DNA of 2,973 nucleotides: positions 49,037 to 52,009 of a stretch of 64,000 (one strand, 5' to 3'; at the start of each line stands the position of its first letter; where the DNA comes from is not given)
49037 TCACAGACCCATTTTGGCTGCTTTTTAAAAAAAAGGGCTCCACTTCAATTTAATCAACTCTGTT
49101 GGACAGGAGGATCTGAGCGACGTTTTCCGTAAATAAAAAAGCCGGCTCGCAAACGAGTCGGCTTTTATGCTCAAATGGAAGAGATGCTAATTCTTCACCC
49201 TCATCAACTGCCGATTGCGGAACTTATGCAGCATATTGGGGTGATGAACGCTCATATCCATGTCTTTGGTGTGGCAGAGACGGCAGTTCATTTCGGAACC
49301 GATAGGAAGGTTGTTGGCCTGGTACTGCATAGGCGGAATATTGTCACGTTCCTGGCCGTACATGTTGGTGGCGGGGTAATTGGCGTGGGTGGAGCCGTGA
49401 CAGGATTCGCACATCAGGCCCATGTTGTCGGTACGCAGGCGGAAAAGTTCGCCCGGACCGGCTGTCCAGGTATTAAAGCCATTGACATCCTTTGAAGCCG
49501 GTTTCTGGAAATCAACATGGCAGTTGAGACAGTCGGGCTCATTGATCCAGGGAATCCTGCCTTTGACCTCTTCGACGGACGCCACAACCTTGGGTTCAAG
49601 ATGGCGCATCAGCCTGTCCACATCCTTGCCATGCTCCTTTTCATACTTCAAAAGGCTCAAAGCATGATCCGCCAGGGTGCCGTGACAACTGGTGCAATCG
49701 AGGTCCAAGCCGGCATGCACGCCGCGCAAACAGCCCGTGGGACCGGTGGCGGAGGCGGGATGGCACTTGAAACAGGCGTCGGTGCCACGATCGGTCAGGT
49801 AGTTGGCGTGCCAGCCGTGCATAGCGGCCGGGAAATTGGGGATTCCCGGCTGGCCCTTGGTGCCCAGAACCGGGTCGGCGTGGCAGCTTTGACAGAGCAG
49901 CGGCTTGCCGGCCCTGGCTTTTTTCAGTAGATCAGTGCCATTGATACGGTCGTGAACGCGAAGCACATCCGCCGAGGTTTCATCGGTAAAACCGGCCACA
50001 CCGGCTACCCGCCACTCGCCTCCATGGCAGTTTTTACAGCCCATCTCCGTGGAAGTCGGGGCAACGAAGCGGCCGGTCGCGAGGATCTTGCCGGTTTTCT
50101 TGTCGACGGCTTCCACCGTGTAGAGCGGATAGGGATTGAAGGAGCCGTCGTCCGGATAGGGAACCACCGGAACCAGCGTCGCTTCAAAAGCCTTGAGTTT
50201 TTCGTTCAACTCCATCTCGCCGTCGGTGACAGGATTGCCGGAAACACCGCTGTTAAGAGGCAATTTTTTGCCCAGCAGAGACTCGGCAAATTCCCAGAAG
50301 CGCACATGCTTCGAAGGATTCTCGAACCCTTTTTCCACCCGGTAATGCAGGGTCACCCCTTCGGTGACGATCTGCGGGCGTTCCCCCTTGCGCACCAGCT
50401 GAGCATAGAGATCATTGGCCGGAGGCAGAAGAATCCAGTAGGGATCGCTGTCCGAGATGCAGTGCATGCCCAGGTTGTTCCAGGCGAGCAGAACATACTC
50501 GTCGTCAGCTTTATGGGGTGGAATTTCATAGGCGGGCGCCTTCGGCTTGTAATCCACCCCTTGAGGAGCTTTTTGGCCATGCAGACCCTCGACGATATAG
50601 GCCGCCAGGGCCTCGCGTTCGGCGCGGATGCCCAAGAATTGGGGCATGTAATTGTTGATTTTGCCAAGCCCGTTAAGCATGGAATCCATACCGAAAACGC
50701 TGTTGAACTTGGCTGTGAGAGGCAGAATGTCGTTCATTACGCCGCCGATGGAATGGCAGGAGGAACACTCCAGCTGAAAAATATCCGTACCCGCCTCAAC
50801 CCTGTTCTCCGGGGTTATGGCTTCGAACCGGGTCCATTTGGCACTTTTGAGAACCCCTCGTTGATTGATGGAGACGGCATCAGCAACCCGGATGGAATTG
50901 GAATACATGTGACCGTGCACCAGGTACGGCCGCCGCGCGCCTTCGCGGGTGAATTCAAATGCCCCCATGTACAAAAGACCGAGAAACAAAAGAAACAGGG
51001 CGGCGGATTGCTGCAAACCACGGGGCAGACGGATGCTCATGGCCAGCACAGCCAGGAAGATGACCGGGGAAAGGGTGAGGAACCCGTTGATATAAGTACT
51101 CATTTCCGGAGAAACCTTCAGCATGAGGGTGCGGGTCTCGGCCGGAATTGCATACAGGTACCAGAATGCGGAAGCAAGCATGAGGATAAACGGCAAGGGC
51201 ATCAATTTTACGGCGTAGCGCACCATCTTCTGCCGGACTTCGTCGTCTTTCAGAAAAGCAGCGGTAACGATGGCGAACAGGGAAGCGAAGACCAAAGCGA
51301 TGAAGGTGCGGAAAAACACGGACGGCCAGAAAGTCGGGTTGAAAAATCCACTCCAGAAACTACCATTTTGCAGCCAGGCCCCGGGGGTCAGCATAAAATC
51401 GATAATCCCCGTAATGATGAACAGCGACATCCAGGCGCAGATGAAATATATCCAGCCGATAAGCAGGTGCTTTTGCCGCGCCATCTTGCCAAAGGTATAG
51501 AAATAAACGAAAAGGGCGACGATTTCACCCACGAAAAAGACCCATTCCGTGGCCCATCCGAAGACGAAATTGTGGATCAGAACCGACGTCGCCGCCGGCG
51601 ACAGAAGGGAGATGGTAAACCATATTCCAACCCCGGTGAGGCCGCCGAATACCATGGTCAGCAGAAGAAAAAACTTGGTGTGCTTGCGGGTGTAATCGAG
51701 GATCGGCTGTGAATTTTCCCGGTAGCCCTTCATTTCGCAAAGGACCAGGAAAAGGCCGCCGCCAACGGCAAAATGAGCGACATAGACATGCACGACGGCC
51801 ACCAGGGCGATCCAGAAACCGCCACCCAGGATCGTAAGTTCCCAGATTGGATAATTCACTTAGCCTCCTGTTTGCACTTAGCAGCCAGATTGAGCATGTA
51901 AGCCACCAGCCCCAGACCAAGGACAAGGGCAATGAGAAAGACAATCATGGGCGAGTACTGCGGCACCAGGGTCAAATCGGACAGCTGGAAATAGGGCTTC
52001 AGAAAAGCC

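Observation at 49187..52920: Cytochrome-bd-like membrane pair fused to an octahaem cytochrome c: a candidate uncharacterised respiratory/electron-transfer module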

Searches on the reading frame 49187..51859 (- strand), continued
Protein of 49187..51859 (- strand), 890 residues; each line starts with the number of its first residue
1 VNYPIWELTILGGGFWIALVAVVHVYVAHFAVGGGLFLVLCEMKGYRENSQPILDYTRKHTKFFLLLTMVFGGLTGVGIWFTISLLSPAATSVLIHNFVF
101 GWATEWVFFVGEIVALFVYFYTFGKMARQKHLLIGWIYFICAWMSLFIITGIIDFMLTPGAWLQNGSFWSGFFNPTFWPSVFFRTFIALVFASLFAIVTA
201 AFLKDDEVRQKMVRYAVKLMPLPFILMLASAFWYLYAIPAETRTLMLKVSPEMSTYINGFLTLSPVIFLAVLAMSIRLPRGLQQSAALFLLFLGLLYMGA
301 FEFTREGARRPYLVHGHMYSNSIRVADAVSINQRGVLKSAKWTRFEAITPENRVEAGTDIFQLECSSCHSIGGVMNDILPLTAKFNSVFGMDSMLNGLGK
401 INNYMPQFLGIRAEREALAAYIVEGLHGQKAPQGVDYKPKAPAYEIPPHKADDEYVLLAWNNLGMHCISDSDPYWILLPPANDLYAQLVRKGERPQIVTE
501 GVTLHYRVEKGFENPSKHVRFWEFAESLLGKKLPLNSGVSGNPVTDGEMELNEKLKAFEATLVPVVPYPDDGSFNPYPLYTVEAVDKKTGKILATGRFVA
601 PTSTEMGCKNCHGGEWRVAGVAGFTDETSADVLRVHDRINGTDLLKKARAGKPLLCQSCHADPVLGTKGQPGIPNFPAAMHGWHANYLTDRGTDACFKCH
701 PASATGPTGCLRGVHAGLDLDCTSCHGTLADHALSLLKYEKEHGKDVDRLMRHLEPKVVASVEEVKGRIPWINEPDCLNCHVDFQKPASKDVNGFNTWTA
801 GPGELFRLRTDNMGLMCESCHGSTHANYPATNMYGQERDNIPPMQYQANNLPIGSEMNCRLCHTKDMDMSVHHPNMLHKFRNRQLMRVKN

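Call 41: fold_search(model_id=the predicted structure, library=pdb)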
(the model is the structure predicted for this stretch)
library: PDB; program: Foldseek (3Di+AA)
matches with E <= 10: 549; with E <= 0.001: 14
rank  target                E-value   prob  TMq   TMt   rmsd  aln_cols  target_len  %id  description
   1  9r2g_A                1.4e-07  1.00  0.30  0.68   4.3       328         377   15  Cytochrome bd II oxidase qOR-2 type from Mycobacterium smegmatis (released 2026-03-04)
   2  5doq_A                2.8e-07  1.00  0.30  0.59   4.1       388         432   18  The structure of bd oxidase from Geobacillus thermodenitrificans (released 2016-05-04)
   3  8b4o_A                4.0e-07  1.00  0.29  0.55   4.9       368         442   14  Cryo-EM structure of cytochrome bd oxidase from C. glutamicum (released 2022-12-28)
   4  6rx4_A                4.5e-07  1.00  0.29  0.52   6.2       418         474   14  THE STRUCTURE OF BD OXIDASE FROM ESCHERICHIA COLI (released 2019-11-20)
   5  6rko_A                6.7e-07  1.00  0.28  0.54   7.6       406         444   14  Cryo-EM structure of the E. coli cytochrome bd-I oxidase at 2.68 A resolution (released 2019-10-16)
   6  7oy2_C                7.9e-07  1.00  0.32  0.59   5.5       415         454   15  High resolution structure of cytochrome bd-II oxidase from E. coli (released 2021-12-15)
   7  9fka_A                1.2e-06  1.00  0.29  0.52   5.2       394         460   15  Cryo-EM structure of the reduced cytochrome bd oxidase from M. tuberculosis (released 2025-02-12)
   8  7nkz_A                1.5e-06  1.00  0.29  0.53   4.9       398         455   14  Cryo-EM structure of the cytochrome bd oxidase from M. tuberculosis at 2.5 A resolution (released 2021-09-22)
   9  7d5i_A                2.4e-06  1.00  0.31  0.58   3.9       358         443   16  Structure of Mycobacterium smegmatis bd complex in the apo-form. (released 2021-06-23)
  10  7ose_A                6.6e-06  1.00  0.29  0.50   8.4       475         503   12  cytochrome bd-II type oxidase with bound aurachin D (released 2021-11-17)
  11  9r2g_D                8.1e-05  1.00  0.28  0.68   4.9       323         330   14  Cytochrome bd II oxidase qOR-2 type from Mycobacterium smegmatis (released 2026-03-04)
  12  6rko_B                6.5e-04  1.00  0.23  0.45   7.8       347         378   13  Cryo-EM structure of the E. coli cytochrome bd-I oxidase at 2.68 A resolution (released 2019-10-16)
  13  7d5i_B                7.1e-04  1.00  0.26  0.61   4.7       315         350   10  Structure of Mycobacterium smegmatis bd complex in the apo-form. (released 2021-06-23)
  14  7oy2_B                8.8e-04  1.00  0.22  0.45   7.1       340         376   14  High resolution structure of cytochrome bd-II oxidase from E. coli (released 2021-12-15)
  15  8b4o_B                1.0e-03  1.00  0.23  0.54   5.8       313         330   16  Cryo-EM structure of cytochrome bd oxidase from C. glutamicum (released 2022-12-28)
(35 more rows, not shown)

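Call 47: find_encoding_contigs(protein=P0001, flank=3000, max_places=3)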
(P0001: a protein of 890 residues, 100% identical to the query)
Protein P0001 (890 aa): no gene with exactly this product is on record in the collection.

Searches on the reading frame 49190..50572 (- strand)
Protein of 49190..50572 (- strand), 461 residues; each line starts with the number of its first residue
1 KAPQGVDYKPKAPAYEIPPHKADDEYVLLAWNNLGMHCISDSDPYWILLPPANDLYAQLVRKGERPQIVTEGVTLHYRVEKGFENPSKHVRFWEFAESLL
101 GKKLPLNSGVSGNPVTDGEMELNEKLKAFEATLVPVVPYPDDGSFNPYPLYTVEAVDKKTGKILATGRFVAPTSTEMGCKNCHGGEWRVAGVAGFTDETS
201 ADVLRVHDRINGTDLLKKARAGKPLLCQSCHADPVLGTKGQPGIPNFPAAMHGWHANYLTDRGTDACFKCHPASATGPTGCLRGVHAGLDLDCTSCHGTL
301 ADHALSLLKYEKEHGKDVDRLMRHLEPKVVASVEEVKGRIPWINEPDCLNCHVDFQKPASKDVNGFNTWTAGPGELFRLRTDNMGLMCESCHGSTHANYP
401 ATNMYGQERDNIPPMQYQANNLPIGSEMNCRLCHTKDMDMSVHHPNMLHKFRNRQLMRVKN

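Call 69: search_solved_structures(query=window:49190-50572:-, max_evalue=10, show_alignments=1)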
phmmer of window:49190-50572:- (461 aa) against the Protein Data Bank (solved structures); distinct sequences matched with E-value up to 10: 4.
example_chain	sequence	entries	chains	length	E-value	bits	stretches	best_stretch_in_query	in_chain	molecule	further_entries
6mqh_A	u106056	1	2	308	0.077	14.9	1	87-180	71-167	4-hydroxy-tetrahydrodipicolinate synthase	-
2otj_I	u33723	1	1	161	0.81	11.5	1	119-146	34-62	50S ribosomal protein L11P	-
1s72_I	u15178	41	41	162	0.82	11.5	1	119-146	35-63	50S ribosomal protein L11P | 50S ribosomal protein L11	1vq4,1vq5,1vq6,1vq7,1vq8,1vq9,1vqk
1sp3_A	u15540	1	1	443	1.4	10.7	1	169-227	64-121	cytochrome c, putative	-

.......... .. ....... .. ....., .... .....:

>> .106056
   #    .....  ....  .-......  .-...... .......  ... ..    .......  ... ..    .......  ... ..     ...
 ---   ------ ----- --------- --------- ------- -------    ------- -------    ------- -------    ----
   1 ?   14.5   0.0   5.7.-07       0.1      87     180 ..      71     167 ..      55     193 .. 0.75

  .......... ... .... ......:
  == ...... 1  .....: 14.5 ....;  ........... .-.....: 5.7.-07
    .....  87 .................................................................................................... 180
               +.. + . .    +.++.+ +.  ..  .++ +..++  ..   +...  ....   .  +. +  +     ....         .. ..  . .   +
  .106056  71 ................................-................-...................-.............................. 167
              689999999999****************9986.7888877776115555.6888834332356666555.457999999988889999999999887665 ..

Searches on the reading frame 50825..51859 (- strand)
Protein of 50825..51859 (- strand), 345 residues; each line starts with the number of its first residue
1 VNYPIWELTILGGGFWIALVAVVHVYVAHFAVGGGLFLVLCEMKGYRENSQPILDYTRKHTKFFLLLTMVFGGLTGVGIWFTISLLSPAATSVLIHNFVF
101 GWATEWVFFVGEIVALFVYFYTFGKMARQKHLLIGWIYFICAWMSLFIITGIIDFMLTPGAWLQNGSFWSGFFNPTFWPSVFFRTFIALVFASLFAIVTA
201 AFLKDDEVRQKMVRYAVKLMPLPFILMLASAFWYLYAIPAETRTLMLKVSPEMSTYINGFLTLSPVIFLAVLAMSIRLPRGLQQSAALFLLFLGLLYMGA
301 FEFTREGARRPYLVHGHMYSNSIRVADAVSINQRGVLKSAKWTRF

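Call 23: search_protein_representatives(protein=window:50825-51859:-)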
Query: 345 residues. Proteins with E-value up to 0.001 (for the whole library): 882; up to 1e-10: 572; up to 1e-30: 247. The best 150 are listed.
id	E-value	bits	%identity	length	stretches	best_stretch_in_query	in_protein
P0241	3.8e-127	440.9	57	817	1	1-345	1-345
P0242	1.5e-126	439.0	55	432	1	1-344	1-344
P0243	1.6e-124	432.3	55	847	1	1-344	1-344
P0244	1.4e-117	409.4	53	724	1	1-344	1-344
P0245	2.2e-111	389.1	52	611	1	1-341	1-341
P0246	1.0e-110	386.9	51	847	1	1-345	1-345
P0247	1.5e-109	383.0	50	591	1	1-343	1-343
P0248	1.9e-109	382.7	51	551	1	1-343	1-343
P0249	1.7e-108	379.6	49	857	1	1-344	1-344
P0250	1.1e-107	376.9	52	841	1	1-343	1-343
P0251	1.3e-106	373.4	58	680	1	58-343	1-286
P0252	1.2e-105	370.2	49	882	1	2-343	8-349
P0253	3.8e-105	368.6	50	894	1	2-343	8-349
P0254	5.7e-105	368.0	51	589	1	1-343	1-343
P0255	3.6e-104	365.4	50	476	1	1-344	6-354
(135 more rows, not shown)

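Call 65: search_solved_structures(query=A3, max_evalue=1, show_alignments=3)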
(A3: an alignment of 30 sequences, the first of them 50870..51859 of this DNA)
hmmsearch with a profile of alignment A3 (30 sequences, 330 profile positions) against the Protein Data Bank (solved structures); distinct sequences matched with E-value up to 1: 2.
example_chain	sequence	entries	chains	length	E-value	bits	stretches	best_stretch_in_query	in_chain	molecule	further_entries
5doq_A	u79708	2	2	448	5e-13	52.4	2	16-229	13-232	Bd-type quinol oxidase subunit I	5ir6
9r2g_A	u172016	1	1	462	0.00036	23.3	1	24-199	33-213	Cytochrome bd menaquinol oxidase subunit I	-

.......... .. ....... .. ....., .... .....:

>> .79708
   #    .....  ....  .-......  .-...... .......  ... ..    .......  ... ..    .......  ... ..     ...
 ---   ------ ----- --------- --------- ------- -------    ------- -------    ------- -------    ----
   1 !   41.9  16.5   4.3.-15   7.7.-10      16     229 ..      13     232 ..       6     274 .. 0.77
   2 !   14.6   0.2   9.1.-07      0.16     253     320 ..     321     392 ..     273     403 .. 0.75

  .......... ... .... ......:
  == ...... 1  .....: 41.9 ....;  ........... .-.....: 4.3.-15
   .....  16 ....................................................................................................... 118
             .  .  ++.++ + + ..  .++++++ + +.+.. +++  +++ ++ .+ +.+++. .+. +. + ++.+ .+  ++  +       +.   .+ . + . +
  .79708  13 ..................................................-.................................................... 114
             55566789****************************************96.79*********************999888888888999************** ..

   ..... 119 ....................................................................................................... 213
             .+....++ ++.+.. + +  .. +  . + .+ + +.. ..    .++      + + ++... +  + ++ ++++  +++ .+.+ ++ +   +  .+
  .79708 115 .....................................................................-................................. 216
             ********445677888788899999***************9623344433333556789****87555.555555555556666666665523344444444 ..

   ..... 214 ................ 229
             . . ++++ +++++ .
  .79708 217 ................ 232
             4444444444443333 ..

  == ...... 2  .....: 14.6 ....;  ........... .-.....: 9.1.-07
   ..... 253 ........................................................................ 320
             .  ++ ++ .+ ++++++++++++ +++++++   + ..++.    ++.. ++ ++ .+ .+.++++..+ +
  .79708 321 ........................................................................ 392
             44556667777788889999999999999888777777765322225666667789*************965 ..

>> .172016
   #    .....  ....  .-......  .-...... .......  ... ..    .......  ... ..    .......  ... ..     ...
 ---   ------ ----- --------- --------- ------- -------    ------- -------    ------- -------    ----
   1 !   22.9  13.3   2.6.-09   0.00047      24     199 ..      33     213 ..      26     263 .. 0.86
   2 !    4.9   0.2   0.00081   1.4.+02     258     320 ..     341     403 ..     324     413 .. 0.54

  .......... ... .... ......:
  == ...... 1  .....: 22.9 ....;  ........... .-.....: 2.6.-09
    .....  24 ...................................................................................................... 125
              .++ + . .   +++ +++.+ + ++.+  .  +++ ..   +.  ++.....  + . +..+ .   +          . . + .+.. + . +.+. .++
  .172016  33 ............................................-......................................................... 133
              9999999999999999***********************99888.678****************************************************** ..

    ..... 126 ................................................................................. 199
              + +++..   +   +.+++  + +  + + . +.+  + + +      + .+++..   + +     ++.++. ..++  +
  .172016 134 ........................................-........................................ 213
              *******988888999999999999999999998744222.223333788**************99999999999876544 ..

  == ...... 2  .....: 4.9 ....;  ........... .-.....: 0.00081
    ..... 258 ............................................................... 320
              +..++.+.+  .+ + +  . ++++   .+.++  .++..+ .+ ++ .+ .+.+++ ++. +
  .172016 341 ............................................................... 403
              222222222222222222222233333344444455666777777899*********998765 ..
